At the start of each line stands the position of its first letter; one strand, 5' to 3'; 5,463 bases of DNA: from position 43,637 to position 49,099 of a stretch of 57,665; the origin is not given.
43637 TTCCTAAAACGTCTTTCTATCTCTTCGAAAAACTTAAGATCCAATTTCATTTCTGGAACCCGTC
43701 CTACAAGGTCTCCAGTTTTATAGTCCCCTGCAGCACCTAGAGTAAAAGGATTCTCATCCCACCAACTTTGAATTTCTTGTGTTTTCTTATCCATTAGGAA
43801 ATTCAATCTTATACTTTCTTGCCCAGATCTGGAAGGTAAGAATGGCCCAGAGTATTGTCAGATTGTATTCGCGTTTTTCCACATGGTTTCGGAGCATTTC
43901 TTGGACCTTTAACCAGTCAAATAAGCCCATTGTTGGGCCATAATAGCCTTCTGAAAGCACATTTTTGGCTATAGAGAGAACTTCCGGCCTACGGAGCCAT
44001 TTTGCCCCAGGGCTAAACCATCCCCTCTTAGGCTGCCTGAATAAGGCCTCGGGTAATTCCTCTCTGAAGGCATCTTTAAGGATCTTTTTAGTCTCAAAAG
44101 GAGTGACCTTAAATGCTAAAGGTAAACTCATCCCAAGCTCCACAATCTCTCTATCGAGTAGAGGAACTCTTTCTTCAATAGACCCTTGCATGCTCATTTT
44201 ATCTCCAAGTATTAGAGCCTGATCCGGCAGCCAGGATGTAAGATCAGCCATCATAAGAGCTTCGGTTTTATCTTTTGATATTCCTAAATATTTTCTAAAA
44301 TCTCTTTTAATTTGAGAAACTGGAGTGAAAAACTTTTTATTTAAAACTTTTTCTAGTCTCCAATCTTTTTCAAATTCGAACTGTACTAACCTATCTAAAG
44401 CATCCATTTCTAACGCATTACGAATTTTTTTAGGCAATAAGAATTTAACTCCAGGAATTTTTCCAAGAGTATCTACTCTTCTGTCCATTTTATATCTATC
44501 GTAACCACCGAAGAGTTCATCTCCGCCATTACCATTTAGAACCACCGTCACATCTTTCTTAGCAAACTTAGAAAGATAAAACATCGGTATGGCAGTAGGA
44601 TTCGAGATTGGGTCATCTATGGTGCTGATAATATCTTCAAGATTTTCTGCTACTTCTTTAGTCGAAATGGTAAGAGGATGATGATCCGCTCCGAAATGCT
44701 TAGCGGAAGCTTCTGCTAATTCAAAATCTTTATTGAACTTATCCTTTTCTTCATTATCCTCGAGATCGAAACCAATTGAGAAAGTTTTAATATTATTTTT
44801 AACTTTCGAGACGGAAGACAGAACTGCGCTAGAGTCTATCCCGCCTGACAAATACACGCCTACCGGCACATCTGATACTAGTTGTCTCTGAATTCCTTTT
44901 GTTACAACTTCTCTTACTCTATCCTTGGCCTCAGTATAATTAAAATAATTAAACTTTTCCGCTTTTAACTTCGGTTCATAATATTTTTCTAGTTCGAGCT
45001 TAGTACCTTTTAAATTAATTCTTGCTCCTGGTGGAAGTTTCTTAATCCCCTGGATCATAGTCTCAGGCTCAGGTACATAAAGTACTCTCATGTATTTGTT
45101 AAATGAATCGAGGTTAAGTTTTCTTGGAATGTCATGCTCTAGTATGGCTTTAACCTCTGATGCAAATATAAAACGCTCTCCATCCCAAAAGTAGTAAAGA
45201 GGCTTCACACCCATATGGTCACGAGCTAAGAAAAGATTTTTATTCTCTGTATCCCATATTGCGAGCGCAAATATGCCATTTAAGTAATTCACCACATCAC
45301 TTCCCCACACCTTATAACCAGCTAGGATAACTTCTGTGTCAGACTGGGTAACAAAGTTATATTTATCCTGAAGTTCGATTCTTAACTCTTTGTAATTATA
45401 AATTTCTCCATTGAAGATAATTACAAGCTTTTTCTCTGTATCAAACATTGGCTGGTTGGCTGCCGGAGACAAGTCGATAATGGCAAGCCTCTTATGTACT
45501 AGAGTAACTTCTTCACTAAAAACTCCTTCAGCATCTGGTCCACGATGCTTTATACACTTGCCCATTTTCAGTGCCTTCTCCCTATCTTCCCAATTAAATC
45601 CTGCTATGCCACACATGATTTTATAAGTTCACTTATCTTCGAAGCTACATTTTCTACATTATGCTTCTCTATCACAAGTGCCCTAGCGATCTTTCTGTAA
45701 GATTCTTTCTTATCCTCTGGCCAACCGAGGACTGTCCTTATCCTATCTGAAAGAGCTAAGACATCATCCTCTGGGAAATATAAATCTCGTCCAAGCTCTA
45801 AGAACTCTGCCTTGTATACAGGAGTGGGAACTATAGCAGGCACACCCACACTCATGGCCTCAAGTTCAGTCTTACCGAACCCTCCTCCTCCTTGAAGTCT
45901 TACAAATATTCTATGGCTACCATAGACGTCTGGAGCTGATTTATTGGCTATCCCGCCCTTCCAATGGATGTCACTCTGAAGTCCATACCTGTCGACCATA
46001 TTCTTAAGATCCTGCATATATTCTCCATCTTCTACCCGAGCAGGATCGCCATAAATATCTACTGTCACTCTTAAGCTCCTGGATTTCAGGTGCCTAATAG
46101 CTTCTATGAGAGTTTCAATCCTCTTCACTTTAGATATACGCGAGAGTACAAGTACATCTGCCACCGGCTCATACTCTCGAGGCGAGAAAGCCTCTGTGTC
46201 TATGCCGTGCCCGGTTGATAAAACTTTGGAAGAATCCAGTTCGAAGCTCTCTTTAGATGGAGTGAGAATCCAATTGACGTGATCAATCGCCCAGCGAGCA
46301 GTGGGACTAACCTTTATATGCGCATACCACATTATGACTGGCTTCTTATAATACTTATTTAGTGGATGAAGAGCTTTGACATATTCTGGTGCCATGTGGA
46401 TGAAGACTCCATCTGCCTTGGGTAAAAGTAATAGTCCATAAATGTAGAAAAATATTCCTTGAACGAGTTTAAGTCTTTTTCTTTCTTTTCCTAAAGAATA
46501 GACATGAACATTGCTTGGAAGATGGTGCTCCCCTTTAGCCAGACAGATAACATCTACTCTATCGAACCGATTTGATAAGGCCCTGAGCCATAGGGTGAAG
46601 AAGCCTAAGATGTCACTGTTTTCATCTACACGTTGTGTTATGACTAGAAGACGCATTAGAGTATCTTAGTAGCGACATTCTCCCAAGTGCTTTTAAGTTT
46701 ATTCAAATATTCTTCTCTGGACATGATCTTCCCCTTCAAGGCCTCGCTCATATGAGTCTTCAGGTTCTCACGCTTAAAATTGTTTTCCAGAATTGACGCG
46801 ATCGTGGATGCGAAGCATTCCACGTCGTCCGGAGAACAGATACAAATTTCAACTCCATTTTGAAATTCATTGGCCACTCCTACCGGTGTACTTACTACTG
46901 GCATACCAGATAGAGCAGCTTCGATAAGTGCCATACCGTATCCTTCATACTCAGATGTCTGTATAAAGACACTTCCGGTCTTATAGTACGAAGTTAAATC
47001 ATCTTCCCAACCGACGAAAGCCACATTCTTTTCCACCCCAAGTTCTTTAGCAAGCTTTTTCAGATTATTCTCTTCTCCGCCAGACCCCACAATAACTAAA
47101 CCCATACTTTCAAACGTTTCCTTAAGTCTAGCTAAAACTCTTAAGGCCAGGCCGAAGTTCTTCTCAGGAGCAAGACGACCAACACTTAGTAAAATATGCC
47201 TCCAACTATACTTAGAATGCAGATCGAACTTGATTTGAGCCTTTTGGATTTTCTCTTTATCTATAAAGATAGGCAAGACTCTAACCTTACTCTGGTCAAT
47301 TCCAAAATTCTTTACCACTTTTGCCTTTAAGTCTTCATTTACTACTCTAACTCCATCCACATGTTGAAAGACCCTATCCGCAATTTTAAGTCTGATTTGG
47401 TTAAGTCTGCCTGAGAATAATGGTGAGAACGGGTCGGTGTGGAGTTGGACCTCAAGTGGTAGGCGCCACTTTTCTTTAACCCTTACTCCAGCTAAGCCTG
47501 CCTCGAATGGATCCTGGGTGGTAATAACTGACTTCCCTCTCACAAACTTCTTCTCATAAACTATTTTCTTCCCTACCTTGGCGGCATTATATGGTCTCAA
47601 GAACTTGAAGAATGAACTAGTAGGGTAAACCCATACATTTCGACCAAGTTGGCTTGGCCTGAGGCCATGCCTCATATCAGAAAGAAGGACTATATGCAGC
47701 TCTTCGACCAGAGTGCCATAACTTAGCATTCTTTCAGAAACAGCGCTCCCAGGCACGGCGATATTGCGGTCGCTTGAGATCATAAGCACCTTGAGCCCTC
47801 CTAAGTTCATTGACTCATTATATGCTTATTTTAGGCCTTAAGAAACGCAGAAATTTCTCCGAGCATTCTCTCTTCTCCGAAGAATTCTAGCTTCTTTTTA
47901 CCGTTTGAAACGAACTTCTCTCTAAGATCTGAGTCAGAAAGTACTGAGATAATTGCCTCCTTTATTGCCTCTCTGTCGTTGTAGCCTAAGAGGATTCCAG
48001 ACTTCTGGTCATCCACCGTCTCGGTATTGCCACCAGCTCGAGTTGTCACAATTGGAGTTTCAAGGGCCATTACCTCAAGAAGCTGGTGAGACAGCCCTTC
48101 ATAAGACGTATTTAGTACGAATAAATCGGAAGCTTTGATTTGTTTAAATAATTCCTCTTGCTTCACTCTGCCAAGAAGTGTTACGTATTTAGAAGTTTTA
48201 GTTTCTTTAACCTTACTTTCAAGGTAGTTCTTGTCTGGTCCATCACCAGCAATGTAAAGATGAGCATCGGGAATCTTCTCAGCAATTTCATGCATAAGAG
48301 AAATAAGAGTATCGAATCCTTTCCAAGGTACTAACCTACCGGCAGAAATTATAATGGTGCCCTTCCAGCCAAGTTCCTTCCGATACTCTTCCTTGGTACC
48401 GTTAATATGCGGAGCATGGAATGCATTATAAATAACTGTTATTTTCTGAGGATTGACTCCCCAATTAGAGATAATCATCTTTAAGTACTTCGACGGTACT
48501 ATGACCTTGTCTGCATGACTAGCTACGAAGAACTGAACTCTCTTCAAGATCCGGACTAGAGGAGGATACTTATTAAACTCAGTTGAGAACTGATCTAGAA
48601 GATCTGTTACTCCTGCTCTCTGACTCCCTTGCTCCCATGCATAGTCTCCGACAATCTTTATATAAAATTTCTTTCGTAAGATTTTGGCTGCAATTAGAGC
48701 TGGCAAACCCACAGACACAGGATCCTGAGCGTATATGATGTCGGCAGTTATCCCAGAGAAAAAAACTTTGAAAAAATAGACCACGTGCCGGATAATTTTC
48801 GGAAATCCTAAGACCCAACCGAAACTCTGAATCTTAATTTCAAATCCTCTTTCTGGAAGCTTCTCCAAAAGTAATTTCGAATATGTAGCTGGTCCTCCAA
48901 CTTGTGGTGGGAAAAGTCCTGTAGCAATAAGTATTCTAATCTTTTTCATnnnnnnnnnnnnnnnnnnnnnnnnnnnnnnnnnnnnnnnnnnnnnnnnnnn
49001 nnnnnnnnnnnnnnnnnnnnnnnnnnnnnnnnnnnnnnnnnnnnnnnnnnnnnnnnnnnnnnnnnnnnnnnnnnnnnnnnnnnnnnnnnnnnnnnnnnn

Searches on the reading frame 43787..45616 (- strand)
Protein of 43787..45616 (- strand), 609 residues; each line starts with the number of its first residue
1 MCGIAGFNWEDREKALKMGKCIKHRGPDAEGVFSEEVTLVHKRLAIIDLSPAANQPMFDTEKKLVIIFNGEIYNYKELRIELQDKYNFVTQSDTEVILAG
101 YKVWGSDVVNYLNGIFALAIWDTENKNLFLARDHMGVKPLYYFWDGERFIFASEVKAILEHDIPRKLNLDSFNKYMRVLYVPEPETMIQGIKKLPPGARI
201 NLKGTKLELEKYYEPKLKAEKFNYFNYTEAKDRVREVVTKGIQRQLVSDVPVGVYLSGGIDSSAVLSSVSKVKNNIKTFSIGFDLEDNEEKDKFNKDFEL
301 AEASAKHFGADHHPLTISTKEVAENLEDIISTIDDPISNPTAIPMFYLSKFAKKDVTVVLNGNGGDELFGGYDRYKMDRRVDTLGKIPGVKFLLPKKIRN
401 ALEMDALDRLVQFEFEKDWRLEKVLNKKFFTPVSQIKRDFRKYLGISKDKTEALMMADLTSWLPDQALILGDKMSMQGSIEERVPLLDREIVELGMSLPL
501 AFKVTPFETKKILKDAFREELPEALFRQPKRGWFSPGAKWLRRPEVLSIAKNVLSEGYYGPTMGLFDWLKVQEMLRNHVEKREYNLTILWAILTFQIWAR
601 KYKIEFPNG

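Call 8: search_protein_families(library=pfam, proteins=[window:43787-45616:-])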
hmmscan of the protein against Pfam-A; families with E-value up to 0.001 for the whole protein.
window:43787-45616:- (609 aa): 4 families
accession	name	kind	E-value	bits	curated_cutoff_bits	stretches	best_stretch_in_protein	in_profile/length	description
PF00733.27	Asn_synthase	-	3.8e-79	267.3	21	1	234-600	2-354/354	Asparagine synthase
PF13537.11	GATase_7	-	3.1e-46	156.8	25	1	41-159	1-122/123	Glutamine amidotransferase domain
PF13522.11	GATase_6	-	1.7e-41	141.7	27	1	27-154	1-130/130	Glutamine amidotransferase domain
PF12481.13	DUF3700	-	2.2e-05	24.5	27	1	55-159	68-176/228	Aluminium induced protein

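Call 32: search_protein_families(library=ncbifam, proteins=[window:43787-45616:-], max_evalue=1e-8)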
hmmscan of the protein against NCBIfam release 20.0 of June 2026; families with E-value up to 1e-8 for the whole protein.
window:43787-45616:- (609 aa): 9 families
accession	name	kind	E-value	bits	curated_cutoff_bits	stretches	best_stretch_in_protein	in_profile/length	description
TIGR01536.1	asn_synth_AEB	equivalog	4.8e-141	471.3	267.1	1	2-532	1-516/517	asparagine synthase (glutamine-hydrolyzing)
TIGR03108.1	eps_aminotran_1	hypoth_equivalog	1.3e-117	394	816.9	2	1-384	1-386/628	XrtA/PEP-CTERM system amidotransferase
TIGR03104.1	trio_amidotrans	equivalog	3.1e-112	375.7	570.1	1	1-599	1-586/589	N-acetylglutaminylglutamine amidotransferase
NF006949.0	PRK09431.1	equivalog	4e-96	322.7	499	2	1-160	1-167/554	asparagine synthase B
NF033535.1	lass_lactam_cya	exception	1.9e-71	241.5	525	1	10-368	15-375/668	lasso peptide isopeptide bond-forming cyclase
NF033561.1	macrolact_Ik_Al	subfamily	1.5e-14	53.5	300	1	128-370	93-332/561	albusnodin/ikarugamycin family macrolactam cyclase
NF001484.0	PRK00331.1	subfamily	1.1e-09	37.2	381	1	34-161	64-201/601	isomerizing glutamine--fructose-6-phosphate transaminase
TIGR01134.1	purF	equivalog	1.7e-09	37.5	350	0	53-158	83-199/432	amidophosphoribosyltransferase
TIGR01135.1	glmS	equivalog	3.8e-09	35.6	418.05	1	37-161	66-200/607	glutamine--fructose-6-phosphate transaminase (isomerizing)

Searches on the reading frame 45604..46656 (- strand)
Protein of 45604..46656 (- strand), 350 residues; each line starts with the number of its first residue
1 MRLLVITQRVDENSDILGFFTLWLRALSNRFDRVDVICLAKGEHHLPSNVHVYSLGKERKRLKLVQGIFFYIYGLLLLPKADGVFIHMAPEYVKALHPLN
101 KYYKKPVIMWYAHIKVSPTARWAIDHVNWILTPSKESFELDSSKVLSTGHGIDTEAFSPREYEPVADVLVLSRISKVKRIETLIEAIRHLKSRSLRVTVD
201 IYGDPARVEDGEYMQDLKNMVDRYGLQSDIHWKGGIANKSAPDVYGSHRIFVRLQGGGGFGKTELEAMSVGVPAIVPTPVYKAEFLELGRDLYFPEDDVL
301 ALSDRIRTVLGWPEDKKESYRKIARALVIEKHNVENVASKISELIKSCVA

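Call 8: search_protein_families(library=pfam, proteins=[window:45604-46656:-])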
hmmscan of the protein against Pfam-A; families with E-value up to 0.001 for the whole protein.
window:45604-46656:- (350 aa): 3 families
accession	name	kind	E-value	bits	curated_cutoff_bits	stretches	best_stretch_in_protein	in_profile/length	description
PF00534.26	Glycos_transf_1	-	2.9e-17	63.2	26.4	1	154-322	4-167/172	Glycosyl transferases group 1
PF13692.12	Glyco_trans_1_4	-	3.7e-14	53.6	27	1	168-310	4-140/142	Glycosyl transferases group 1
PF13524.12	Glyco_trans_1_2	-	4.2e-06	27.2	25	1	183-341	5-142/144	Glycosyl transferase-like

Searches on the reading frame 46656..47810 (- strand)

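Call 8: search_protein_families(library=pfam, proteins=[window:46656-47810:-])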
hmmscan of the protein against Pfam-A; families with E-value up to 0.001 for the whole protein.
window:46656-47810:- (384 aa): 5 families
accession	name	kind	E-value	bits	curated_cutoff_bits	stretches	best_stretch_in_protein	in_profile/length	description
PF00534.26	Glycos_transf_1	-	3.3e-33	115.1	26.4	1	203-351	14-166/172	Glycosyl transferases group 1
PF13692.12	Glyco_trans_1_4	-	7.1e-29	101.3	27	1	205-343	2-142/142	Glycosyl transferases group 1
PF13439.12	Glyco_transf_4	-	3.1e-09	37.5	28.5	1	59-186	43-169/170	Glycosyltransferase Family 4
PF20706.3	GT4-conflict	-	6.1e-08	32.5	26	1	204-319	197-323/385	Family 4 Glycosyltransferase in conflict systems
PF13579.12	Glyco_trans_4_4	-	1.2e-07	32.6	29.7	1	94-180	73-156/158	Glycosyl transferase 4-like domain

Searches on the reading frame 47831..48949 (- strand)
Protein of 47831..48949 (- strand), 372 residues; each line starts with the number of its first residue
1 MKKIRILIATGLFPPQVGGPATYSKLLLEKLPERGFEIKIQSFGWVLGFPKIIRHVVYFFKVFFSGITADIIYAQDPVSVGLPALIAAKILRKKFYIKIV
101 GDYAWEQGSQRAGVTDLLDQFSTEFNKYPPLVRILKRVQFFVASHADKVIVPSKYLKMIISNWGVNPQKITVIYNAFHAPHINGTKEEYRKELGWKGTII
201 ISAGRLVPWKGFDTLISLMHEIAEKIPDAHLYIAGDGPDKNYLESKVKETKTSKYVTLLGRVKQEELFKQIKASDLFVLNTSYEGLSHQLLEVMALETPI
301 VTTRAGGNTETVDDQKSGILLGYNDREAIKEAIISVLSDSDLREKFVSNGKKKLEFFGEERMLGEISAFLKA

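Call 8: search_protein_families(library=pfam, proteins=[window:47831-48949:-])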
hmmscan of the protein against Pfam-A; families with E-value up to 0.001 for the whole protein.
window:47831-48949:- (372 aa): 5 families
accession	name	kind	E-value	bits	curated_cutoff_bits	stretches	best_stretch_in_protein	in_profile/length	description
PF00534.26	Glycos_transf_1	-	1.6e-39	135.6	26.4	1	186-352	2-171/172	Glycosyl transferases group 1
PF13692.12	Glyco_trans_1_4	-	3.8e-30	105.4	27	1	199-339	3-142/142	Glycosyl transferases group 1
PF13439.12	Glyco_transf_4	-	5e-10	40.1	28.5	1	68-176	72-165/170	Glycosyltransferase Family 4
PF13524.12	Glyco_trans_1_2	-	1.5e-06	28.6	25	1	219-353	6-128/144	Glycosyl transferase-like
PF13579.12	Glyco_trans_4_4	-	1.8e-06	28.9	29.7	1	54-175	58-157/158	Glycosyl transferase 4-like domain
